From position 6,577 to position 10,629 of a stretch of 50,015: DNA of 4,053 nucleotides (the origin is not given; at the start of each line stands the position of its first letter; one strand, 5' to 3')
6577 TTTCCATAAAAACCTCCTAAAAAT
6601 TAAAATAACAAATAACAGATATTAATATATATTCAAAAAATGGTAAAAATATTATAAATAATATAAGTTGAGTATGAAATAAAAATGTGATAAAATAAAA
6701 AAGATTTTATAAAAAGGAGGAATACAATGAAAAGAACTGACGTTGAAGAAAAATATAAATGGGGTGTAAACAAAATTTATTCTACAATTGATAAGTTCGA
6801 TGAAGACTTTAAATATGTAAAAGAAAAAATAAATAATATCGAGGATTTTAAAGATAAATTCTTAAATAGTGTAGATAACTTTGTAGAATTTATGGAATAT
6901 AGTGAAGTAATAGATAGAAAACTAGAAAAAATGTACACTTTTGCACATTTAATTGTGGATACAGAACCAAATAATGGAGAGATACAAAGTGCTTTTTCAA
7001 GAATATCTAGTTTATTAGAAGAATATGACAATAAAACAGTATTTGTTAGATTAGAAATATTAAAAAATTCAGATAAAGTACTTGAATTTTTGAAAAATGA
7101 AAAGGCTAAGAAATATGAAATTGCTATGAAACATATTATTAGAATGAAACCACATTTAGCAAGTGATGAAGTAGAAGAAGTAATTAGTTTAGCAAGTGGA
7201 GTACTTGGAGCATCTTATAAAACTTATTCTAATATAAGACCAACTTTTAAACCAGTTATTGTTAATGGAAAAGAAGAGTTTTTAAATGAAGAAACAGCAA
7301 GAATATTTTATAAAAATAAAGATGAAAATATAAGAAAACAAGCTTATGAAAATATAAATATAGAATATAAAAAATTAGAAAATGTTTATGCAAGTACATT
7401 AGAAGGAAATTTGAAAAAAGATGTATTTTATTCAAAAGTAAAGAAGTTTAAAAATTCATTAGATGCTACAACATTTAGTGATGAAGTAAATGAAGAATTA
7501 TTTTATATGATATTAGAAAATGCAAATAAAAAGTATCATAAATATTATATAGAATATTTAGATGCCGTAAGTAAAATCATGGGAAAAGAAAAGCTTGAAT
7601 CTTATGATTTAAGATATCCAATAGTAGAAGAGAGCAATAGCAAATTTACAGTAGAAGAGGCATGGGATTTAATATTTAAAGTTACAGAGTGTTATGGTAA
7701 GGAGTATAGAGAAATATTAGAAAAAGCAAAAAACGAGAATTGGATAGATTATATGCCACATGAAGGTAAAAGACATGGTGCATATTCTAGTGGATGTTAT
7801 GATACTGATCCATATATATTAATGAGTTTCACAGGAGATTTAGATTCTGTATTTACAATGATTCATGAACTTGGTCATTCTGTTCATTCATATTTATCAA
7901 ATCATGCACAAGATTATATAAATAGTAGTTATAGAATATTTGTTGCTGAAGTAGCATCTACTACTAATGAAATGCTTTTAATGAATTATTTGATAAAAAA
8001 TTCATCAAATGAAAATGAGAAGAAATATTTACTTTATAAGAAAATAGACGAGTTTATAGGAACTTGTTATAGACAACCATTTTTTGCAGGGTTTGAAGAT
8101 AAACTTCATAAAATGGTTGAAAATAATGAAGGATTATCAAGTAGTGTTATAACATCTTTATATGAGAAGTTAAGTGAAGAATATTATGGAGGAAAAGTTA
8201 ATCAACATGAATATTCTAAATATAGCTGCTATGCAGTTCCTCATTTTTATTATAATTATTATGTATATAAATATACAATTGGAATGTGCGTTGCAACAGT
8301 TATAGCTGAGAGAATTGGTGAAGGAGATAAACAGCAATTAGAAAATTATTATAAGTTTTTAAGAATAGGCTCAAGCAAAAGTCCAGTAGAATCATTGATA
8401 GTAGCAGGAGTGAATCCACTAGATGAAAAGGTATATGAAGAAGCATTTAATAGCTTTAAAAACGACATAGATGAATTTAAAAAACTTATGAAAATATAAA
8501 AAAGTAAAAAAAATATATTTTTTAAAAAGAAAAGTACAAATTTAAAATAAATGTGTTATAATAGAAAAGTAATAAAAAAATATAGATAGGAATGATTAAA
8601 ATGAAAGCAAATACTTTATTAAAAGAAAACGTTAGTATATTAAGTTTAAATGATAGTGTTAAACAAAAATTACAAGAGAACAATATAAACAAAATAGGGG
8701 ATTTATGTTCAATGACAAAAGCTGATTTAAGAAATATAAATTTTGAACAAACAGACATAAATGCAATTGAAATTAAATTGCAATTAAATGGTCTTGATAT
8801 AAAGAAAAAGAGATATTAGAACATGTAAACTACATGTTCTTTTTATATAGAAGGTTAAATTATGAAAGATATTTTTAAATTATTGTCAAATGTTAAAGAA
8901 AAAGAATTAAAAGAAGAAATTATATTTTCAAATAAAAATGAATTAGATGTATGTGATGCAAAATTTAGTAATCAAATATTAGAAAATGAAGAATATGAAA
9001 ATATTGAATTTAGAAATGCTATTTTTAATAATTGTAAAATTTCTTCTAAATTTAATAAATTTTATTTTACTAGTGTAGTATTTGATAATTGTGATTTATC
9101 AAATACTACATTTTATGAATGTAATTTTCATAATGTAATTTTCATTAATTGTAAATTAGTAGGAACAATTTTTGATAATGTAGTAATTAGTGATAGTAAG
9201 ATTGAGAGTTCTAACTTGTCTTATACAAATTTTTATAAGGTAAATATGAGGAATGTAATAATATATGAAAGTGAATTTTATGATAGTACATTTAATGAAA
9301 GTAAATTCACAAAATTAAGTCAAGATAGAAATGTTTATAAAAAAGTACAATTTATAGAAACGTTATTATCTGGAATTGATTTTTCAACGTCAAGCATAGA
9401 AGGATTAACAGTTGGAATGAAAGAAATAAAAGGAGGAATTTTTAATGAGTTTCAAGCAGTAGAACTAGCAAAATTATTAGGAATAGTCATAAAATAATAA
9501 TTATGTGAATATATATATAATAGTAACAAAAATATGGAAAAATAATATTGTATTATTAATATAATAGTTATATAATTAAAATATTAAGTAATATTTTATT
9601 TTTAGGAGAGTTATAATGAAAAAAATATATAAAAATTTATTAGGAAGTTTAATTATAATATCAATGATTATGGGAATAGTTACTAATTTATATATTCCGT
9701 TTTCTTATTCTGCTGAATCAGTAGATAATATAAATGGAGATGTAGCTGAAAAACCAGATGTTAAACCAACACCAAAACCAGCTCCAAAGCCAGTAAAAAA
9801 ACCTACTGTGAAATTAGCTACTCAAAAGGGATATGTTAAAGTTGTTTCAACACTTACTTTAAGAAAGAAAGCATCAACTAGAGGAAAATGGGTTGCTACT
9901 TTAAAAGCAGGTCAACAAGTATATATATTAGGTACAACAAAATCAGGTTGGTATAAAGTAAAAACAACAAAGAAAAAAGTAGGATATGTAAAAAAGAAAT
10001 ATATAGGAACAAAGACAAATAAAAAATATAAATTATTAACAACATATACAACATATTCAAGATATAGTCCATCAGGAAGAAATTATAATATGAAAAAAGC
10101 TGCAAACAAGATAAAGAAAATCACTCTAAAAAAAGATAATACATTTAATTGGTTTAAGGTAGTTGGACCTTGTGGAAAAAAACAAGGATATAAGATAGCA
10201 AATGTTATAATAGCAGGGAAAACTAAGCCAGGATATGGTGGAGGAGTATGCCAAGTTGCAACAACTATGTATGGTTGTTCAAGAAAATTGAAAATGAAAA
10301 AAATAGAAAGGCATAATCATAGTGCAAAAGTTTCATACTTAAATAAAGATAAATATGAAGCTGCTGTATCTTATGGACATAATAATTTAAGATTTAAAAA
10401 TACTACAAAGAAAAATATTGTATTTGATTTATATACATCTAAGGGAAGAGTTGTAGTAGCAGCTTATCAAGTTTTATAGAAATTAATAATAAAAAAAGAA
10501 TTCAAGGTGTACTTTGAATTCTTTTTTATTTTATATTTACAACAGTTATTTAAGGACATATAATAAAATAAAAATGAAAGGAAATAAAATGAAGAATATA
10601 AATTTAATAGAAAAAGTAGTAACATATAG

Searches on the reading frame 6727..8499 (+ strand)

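Call 68: search_protein_families(library=pfam, proteins=[window:6727-8499:+], max_evalue=0.00001)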
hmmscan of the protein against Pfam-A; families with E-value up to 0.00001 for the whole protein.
window:6727-8499:+ (590 aa): 2 families
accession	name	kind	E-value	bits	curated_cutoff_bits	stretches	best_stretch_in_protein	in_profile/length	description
PF01432.26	Peptidase_M3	-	3e-61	208.6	27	1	195-575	3-456/457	Peptidase family M3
PF08439.15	Peptidase_M3_N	-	5.8e-10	39.7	25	1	115-169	7-62/70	Oligopeptidase F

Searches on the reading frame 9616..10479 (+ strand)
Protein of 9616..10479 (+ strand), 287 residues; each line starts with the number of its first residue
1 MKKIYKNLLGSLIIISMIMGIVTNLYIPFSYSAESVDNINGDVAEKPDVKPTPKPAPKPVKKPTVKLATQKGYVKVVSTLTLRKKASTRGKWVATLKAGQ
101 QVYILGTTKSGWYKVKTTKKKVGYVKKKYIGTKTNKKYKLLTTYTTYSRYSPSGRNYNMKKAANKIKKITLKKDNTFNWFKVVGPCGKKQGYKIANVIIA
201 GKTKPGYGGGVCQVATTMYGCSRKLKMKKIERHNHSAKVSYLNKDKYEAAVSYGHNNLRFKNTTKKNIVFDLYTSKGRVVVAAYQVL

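Call 68: search_protein_families(library=pfam, proteins=[window:9616-10479:+], max_evalue=0.00001)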
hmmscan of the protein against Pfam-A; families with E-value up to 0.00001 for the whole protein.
window:9616-10479:+ (287 aa): 2 families
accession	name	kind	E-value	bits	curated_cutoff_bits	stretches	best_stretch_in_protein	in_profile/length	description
PF04294.18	VanW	-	5.3e-35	120.2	27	1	155-283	2-129/130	VanW like protein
PF08239.17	SH3_3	-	4.2e-10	40.1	27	1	78-130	1-53/54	Bacterial SH3 domain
